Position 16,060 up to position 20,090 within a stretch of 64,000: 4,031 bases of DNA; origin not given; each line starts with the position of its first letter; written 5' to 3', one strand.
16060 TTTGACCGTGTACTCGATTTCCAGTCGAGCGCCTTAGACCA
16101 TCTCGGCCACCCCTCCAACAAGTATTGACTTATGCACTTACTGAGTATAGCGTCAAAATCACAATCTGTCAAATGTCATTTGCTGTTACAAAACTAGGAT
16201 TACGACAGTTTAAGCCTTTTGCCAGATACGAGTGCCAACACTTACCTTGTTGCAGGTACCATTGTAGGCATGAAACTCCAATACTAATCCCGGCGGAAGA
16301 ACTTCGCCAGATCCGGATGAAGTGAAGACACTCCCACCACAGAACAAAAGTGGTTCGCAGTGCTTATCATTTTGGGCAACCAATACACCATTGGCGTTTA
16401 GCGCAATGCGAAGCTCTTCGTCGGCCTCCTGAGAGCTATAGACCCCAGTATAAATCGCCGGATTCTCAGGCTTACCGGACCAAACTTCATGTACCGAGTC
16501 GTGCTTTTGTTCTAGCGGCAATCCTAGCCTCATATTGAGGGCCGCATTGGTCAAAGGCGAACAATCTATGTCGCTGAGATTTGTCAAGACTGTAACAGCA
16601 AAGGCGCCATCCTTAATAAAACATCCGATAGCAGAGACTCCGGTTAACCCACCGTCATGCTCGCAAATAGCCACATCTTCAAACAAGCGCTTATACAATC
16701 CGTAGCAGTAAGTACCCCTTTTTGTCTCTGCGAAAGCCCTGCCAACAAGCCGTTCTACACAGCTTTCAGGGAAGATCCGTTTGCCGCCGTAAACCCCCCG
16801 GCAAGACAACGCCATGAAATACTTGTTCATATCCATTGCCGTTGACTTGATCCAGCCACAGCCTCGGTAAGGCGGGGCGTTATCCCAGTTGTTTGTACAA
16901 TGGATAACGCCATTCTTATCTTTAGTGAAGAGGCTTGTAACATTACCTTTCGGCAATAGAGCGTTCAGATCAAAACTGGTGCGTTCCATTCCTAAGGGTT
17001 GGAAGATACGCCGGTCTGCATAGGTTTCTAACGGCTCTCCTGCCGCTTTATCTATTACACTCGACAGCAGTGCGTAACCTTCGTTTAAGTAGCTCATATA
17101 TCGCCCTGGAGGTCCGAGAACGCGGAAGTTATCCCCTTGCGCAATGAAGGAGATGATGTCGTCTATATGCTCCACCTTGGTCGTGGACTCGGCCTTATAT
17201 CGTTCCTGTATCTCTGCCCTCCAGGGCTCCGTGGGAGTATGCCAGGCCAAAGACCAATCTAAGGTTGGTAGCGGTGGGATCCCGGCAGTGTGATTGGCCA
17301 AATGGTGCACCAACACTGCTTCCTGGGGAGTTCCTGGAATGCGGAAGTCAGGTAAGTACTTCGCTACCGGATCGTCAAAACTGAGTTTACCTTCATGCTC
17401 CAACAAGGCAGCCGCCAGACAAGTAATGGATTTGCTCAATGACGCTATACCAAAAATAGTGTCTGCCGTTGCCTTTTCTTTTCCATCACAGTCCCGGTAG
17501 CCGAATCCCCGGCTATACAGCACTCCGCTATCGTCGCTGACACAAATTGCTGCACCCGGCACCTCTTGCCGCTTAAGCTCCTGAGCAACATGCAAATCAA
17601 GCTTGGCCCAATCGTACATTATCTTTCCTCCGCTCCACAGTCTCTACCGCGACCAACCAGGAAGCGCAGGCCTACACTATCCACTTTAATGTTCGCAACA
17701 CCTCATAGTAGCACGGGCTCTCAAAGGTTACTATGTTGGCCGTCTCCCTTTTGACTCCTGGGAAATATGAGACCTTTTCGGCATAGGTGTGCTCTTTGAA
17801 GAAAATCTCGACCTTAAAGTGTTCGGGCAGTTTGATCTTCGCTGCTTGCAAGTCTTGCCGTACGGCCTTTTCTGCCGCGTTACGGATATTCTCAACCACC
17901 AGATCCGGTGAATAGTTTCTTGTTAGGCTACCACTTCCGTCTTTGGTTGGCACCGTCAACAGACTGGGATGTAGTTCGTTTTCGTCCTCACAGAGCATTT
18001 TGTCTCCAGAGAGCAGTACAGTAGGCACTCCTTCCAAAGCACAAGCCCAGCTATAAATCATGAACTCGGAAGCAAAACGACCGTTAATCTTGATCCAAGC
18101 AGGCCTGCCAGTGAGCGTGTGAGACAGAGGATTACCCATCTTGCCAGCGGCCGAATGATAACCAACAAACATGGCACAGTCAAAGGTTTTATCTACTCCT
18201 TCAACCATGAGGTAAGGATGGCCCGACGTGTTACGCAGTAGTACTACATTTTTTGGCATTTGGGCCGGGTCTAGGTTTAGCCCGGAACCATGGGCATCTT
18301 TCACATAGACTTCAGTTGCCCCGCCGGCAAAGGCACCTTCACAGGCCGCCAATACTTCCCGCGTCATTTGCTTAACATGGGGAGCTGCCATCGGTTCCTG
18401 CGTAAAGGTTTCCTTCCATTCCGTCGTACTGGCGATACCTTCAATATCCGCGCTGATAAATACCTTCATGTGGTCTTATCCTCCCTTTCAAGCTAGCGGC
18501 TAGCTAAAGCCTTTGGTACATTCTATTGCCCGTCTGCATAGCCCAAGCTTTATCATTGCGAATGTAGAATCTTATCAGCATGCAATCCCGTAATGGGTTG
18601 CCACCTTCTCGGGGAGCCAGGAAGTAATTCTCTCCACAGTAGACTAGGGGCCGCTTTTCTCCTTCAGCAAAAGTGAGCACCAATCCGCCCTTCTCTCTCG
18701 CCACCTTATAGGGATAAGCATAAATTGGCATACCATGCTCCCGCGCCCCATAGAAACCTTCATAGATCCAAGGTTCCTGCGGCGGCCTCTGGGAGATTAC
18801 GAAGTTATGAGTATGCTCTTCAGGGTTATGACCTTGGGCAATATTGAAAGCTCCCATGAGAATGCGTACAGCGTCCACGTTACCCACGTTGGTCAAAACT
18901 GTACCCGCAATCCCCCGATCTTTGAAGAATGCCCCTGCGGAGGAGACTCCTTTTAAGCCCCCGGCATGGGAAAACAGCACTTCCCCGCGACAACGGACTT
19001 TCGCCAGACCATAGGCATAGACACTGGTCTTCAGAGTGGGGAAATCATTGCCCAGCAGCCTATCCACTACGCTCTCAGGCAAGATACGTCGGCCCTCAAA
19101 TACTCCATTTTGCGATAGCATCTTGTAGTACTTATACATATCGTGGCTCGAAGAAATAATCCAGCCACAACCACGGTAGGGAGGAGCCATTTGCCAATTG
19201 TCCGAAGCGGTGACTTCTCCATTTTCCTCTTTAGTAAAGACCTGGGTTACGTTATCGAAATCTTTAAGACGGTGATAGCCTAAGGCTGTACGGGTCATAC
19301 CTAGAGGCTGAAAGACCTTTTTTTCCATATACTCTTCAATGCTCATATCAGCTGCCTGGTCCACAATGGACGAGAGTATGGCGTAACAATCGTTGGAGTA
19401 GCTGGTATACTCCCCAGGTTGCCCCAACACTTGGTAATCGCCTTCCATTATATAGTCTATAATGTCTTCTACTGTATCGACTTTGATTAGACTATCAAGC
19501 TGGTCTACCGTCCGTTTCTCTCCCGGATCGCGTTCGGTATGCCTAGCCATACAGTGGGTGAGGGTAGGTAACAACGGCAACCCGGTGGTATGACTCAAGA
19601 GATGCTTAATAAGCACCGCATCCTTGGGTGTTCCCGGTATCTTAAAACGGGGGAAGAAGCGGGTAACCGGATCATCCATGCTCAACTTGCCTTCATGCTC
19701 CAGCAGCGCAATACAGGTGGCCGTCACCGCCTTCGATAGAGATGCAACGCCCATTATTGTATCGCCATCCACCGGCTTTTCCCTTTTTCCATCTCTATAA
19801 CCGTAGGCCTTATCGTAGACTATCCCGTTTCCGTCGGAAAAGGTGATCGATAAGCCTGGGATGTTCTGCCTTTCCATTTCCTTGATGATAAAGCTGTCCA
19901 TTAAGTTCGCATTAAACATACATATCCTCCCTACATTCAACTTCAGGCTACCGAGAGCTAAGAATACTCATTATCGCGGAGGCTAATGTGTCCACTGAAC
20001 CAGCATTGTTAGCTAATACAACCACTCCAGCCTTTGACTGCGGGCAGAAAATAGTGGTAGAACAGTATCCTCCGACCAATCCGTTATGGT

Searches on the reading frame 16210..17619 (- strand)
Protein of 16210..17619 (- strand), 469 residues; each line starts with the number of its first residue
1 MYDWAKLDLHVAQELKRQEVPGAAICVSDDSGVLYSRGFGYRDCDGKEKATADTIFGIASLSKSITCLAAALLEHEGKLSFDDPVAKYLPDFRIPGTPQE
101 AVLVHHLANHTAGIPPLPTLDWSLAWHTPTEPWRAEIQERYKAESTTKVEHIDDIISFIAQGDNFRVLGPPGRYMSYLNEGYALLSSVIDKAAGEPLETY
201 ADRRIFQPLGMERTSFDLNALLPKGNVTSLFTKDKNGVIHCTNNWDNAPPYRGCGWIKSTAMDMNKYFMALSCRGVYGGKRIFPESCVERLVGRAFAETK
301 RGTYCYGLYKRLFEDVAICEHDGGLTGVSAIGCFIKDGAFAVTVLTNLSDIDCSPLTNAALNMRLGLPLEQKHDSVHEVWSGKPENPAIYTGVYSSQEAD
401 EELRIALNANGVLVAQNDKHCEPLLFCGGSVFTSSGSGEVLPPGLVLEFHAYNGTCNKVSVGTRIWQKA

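Call 3: search_protein_families(library=pfam, proteins=[window:16210-17619:-], max_evalue=0.01)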
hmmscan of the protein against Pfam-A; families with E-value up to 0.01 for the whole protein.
window:16210-17619:- (469 aa): 1 family
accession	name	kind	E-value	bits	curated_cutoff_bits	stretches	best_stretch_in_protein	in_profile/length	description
PF00144.29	Beta-lactamase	-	1.3e-50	172.9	27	1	10-349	4-311/329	Beta-lactamase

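Call 34: search_protein_families(library=ncbifam, proteins=[window:16210-17619:-], max_evalue=0.00001)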
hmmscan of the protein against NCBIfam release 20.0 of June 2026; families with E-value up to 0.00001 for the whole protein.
window:16210-17619:- (469 aa): 44 families (the best 25 are shown)
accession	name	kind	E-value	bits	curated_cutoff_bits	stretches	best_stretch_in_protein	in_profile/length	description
NF007943.0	PRK10662.1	equivalog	5.9e-21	74.5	266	1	16-268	46-267/380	D-alanyl-D-alanine-carboxypeptidase/endopeptidase AmpH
NF033085.1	bla_class_C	equivalog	7.7e-20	71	415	1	10-117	11-115/356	class C beta-lactamase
NF009622.0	PRK13128.1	equivalog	3.3e-18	65.5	443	1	5-402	7-366/518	D-aminopeptidase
NF000423.2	blaSRT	exception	2.1e-16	60.1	860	1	11-115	32-133/378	SRT/SST family class C beta-lactamase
NF041663.1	ampC_Sliq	exception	5.8e-16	58.4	860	1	5-115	26-133/378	cephalosporin-hydrolyzing class C beta-lactamase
NF052559.1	MthAcHydAcmB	equivalog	6.2e-16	58.1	550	1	16-91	20-95/391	methyl acetate hydrolase AcmB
NF045671.1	blaPNC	exception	3.5e-14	52.5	750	1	8-117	50-156/401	PNC family class C beta-lactamase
NF012102.1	blaDHA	exception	7.1e-14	51.7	800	1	12-117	36-138/379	DHA family class C beta-lactamase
NF002968.0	PRK03642.1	equivalog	7.3e-13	48.1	385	1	6-241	42-270/432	penicillin binding protein PBP4B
NF033700.1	blaCMA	exception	1.6e-11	43.9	887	1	11-115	30-131/375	CMA family class C beta-lactamase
NF012173.1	CMY2-MIR-ACT-EC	exception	1.9e-11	43.4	680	1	12-117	37-139/380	CMY2/MIR/ACT/EC family class C beta-lactamase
NF038366.1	blaSFDC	exception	2.3e-11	43.4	840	1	10-117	35-139/382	SFDC family class C beta-lactamase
NF033698.1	blaCSA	exception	4.2e-11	42.4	884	1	11-115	30-131/375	CSA family class C beta-lactamase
NF000185.2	BlaEC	exception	5.6e-11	42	850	1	15-118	36-136/377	BlaEC family class C beta-lactamase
NF033575.1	blaRHO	exception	5.9e-11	41.9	825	1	15-115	40-138/380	RHO family class C beta-lactamase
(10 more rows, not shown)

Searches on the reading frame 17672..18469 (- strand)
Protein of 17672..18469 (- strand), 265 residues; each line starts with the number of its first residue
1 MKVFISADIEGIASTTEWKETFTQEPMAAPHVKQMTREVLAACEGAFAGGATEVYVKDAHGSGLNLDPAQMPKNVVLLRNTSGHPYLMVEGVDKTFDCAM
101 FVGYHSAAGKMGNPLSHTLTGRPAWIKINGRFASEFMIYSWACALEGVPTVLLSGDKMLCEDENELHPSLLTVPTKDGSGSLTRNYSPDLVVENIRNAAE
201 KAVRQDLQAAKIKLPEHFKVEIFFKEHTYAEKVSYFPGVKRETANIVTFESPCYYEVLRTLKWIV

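Call 3: search_protein_families(library=pfam, proteins=[window:17672-18469:-], max_evalue=0.01)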
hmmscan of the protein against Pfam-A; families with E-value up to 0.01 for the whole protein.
window:17672-18469:- (265 aa): 1 family
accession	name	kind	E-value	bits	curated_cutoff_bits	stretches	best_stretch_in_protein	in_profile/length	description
PF04951.18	Peptidase_M55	-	1.1e-79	268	25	1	1-262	1-263/264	D-aminopeptidase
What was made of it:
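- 17672..18469 (-): Intact downstream gene: Peptidase_M55 (DppA-type D-aminopeptidase), 265 aa. Pfam PF04951, E=1e-79 (call 3).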

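Call 34: search_protein_families(library=ncbifam, proteins=[window:17672-18469:-], max_evalue=0.00001)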
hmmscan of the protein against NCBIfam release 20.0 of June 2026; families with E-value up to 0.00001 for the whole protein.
window:17672-18469:- (265 aa): 1 family
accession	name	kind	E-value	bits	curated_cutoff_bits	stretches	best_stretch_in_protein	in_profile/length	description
NF058634.1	AmiPeptDppABac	equivalog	7.8e-32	110.7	430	1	1-251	1-251/274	D-aminopeptidase DppA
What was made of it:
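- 17672..18469 (-): The NCBIfam DppA model matches at 110.7 bits, below the equivalog cutoff of 430 (call 34).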

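Call 38: find_encoding_contigs(protein=window:17672-18469:-, flank=10000, max_places=10)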
Protein window:17672-18469:- (265 aa): 15 contigs read that carry it; 10 places shown.
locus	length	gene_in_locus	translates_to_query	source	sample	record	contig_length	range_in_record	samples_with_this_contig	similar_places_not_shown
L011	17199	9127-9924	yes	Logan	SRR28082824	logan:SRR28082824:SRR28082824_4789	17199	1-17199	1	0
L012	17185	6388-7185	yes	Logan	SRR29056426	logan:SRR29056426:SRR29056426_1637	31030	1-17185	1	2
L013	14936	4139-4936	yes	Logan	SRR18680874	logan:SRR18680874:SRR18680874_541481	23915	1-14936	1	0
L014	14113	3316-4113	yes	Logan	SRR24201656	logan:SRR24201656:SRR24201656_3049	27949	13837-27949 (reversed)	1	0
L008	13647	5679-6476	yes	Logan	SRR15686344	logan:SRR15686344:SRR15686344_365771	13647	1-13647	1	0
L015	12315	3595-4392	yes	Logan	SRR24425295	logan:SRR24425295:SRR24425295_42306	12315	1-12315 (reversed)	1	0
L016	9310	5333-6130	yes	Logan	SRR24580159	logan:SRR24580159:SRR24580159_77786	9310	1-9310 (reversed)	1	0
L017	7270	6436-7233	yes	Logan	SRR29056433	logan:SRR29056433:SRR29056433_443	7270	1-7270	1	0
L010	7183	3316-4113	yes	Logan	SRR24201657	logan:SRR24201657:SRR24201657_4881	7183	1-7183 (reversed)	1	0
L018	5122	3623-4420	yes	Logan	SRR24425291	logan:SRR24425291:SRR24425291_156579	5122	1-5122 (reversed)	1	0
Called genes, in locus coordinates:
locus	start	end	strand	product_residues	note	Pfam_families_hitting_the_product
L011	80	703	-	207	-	PF00440:TetR_N (faint)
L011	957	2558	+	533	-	PF00496:SBP_bac_5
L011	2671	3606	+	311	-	PF19300:BPD_transp_1_N, PF00528:BPD_transp_1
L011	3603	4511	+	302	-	PF12911:OppC_N, PF00528:BPD_transp_1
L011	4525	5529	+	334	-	PF00005:ABC_tran, PF02463:SMC_N (weak), PF13304:AAA_21 (weak), PF08352:oligo_HPY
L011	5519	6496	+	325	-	PF00005:ABC_tran, PF13304:AAA_21 (faint), PF08352:oligo_HPY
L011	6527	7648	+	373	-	PF00144:Beta-lactamase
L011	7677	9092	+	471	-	PF00144:Beta-lactamase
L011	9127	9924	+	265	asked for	PF04951:Peptidase_M55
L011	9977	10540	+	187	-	PF00144:Beta-lactamase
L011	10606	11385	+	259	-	-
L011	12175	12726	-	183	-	PF06559:DCD_N, PF22769:DCD, PF00692:dUTPase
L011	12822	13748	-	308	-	PF00892:EamA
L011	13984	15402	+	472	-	-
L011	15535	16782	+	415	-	PF04389:Peptidase_M28, PF01546:Peptidase_M20, PF07687:M20_dimer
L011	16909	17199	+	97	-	?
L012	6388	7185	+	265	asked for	PF04951:Peptidase_M55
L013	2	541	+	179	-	?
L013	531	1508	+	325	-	PF00005:ABC_tran, PF13304:AAA_21 (faint), PF08352:oligo_HPY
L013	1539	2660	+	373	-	PF00144:Beta-lactamase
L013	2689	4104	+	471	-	PF00144:Beta-lactamase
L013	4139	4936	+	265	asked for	PF04951:Peptidase_M55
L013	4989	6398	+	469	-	PF00144:Beta-lactamase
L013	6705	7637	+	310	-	PF02899:Phage_int_SAM_1, PF13102:Phage_int_SAM_5 (weak), PF13495:Phage_int_SAM_4, PF00589:Phage_integrase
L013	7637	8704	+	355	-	PF13102:Phage_int_SAM_5, PF02899:Phage_int_SAM_1, PF13495:Phage_int_SAM_4, PF00589:Phage_integrase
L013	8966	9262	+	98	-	PF04232:SpoVS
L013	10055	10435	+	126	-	PF26126:Had1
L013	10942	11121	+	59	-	-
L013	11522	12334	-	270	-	PF02899:Phage_int_SAM_1 (weak)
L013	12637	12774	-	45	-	-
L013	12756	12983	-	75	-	-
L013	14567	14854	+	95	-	PF13730:HTH_36, PF13545:HTH_Crp_2 (weak), PF13412:HTH_24 (weak)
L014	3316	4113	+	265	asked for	PF04951:Peptidase_M55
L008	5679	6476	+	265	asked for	PF04951:Peptidase_M55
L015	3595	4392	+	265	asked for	PF04951:Peptidase_M55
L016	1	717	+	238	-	?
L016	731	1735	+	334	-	PF00005:ABC_tran, PF02463:SMC_N (weak), PF13304:AAA_21 (weak), PF08352:oligo_HPY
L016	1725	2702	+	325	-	PF00005:ABC_tran, PF13304:AAA_21 (faint), PF08352:oligo_HPY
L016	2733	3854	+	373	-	PF00144:Beta-lactamase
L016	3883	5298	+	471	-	PF00144:Beta-lactamase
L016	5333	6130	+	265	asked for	PF04951:Peptidase_M55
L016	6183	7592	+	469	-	PF00144:Beta-lactamase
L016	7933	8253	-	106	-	-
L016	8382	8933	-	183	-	PF06559:DCD_N, PF22769:DCD, PF00692:dUTPase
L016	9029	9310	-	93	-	?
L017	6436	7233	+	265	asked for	PF04951:Peptidase_M55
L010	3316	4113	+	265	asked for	PF04951:Peptidase_M55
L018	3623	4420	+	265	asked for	PF04951:Peptidase_M55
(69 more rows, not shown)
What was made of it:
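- On Conserved SBP-NBD fusion family (hypothetical): The fusion is confined to one species, in which the intact allele also exists (call 38).
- Intact alleles exist in the species (call 38).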

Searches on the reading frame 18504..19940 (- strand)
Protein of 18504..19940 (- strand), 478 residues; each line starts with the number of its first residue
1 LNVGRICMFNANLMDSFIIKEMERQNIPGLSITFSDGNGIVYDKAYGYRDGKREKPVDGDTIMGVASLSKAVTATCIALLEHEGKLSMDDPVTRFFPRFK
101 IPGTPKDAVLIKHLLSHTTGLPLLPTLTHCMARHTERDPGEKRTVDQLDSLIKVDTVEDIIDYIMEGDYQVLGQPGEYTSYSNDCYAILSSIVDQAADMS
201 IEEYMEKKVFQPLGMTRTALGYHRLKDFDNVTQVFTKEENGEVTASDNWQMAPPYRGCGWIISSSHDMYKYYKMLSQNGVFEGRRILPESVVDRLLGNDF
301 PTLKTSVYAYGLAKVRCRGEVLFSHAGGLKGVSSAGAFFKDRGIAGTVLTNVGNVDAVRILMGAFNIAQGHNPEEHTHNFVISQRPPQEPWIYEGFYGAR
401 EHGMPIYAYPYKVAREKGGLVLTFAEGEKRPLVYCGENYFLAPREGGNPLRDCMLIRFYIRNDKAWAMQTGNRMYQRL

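Call 3: search_protein_families(library=pfam, proteins=[window:18504-19940:-], max_evalue=0.01)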
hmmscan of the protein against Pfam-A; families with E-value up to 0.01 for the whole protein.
window:18504-19940:- (478 aa): 1 family
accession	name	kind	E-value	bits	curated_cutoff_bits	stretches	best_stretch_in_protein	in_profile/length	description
PF00144.29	Beta-lactamase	-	1.6e-52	179.2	27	1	15-354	2-312/329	Beta-lactamase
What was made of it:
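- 18504..19940 (-): Intact downstream gene: an S12-type beta-lactamase-fold peptidase (471-478 aa), closest to Pab87/CubicO. Pfam PF00144 (call 3).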

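Call 34: search_protein_families(library=ncbifam, proteins=[window:18504-19940:-], max_evalue=0.00001)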
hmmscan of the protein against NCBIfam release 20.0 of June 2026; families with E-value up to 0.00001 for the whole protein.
window:18504-19940:- (478 aa): 47 families (the best 25 are shown)
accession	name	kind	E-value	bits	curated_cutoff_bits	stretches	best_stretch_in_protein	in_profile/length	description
NF033085.1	bla_class_C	equivalog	7.3e-22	77.6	415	1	13-123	7-115/356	class C beta-lactamase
NF045671.1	blaPNC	exception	1.9e-19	69.8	750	1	12-122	47-155/401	PNC family class C beta-lactamase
NF007943.0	PRK10662.1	equivalog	1.5e-18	66.6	266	1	25-273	48-268/380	D-alanyl-D-alanine-carboxypeptidase/endopeptidase AmpH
NF041663.1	ampC_Sliq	exception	2.5e-17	62.9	860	1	14-124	28-135/378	cephalosporin-hydrolyzing class C beta-lactamase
NF009622.0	PRK13128.1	equivalog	1.9e-16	59.7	443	1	28-377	23-338/518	D-aminopeptidase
NF000423.2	blaSRT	exception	2.9e-16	59.6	860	1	14-124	28-135/378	SRT/SST family class C beta-lactamase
NF033700.1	blaCMA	exception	3.2e-16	59.3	887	1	16-124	28-133/375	CMA family class C beta-lactamase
NF033698.1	blaCSA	exception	5e-16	58.6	884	1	16-124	28-133/375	CSA family class C beta-lactamase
NF052559.1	MthAcHydAcmB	equivalog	1.3e-15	57.1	550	1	23-99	20-96/391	methyl acetate hydrolase AcmB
NF038069.1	blaIDC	exception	5.3e-14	51.9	850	1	14-123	42-149/395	IDC family class C beta-lactamase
NF000397.2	blaACC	exception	3.8e-13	49.2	850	1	14-124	34-141/385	ACC family cephalosporin-hydrolyzing class C beta-lactamase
NF012102.1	blaDHA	exception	1.4e-12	47.4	800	1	11-123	28-138/379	DHA family class C beta-lactamase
NF002968.0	PRK03642.1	equivalog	2.1e-12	46.6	385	1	12-242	41-262/432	penicillin binding protein PBP4B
NF050810.1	blaCHC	exception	1.3e-11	44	780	1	15-124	32-138/387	CHC family extended-spectrum class C beta-lactamase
NF033159.0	blaPAC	exception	2e-11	43.3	850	1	14-124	31-138/380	PAC family class C beta-lactamase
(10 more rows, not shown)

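Call 35: search_solved_structures(query=window:18504-19940:-, max_evalue=0.00001)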
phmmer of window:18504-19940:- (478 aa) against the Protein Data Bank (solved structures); distinct sequences matched with E-value up to 0.00001: 124 (the best 60 are shown).
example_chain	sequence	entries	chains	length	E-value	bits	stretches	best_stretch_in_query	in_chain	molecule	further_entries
2qmi_A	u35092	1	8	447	2e-35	125.5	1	13-385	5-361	Pbp related beta-lactamase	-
4gdn_A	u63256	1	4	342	6.3e-17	64.4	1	12-221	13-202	Protein flp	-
2dns_A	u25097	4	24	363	3e-16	62.2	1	46-356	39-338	D-amino acid amidase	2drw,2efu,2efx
9sn1_A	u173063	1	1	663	1.5e-15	59.9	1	35-276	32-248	Beta-lactamase family protein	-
7pp3_A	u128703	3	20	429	7.3e-15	57.6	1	38-302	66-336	Esterase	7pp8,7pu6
3wrt_A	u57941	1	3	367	7.4e-15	57.6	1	13-124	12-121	Beta-lactamase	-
3wrz_A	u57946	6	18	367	7.4e-15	57.6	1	13-124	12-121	Beta-lactamase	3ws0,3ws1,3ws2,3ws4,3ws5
5e2g_A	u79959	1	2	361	2.7e-14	55.8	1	21-123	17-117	Beta-lactamase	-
3wwx_A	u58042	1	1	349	1.4e-13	53.4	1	59-344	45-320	S12 family peptidase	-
4ivi_A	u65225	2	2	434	1.5e-13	53.3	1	14-302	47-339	Carboxylesterase | Carboxylesterases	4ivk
6kjh_A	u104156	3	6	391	5.9e-13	51.3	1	37-300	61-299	Putative beta-lactamase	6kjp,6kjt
6kjj_A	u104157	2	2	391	1.5e-12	50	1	37-300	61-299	Putative beta-lactamase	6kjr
1cef_A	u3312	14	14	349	1.7e-12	49.8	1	24-356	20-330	D-ALANYL-D-ALANINE CARBOXYPEPTIDASE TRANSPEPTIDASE | D-ALANYL-D-ALANINE CARBOXYPEPTIDASE | D-alanyl-D-alanine carboxypeptidase precursor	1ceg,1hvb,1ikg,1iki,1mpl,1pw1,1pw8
1sde_A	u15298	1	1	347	1.7e-12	49.8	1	24-356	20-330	D-alanyl-D-alanine carboxypeptidase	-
9s7k_A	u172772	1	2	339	2.8e-12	49.1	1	24-336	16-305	D-alanyl-D-alanine carboxypeptidase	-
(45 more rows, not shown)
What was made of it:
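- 18504..19940 (-): The best solved relative is 2qmi (Pab87), E=2e-35 (call 35).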
